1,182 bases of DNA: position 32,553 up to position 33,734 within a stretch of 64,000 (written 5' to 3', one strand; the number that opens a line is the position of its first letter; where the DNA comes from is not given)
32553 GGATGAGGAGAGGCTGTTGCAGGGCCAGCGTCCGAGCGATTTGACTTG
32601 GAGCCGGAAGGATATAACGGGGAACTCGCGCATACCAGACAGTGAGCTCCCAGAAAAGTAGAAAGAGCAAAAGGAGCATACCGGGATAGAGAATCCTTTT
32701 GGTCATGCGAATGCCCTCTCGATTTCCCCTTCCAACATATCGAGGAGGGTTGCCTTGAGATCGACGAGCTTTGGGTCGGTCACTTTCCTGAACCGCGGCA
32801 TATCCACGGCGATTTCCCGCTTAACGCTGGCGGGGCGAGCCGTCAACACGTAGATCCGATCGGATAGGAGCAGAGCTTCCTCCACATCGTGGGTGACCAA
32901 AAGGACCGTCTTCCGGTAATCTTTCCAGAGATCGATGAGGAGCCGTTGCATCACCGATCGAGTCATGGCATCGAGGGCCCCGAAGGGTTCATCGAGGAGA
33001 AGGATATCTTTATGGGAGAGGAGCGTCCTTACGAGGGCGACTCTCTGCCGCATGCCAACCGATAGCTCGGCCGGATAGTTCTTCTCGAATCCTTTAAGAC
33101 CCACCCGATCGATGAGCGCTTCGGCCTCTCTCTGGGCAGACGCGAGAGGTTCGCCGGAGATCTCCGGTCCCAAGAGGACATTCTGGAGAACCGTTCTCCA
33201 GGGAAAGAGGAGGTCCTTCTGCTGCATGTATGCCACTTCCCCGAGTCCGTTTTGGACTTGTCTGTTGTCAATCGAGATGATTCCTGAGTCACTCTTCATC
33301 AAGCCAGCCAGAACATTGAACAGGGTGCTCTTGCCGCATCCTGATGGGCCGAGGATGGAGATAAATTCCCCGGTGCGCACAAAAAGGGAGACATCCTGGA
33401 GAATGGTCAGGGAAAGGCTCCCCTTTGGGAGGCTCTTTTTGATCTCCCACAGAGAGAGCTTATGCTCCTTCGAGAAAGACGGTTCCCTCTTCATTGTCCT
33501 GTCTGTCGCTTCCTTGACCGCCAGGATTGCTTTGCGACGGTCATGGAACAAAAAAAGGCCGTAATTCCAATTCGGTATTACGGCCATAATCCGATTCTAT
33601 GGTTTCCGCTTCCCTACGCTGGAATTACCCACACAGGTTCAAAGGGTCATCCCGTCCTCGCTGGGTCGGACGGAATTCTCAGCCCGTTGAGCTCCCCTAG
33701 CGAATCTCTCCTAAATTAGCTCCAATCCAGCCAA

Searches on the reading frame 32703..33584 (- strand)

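Call 43: search_protein_families(library=pfam, proteins=[window:32703-33584:-], max_evalue=0.00001)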
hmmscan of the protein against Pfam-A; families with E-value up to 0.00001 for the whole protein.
window:32703-33584:- (293 aa): 1 family
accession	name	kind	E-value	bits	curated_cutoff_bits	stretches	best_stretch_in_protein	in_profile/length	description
PF00005.33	ABC_tran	-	9.7e-33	114.1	25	1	62-201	1-136/137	ABC transporter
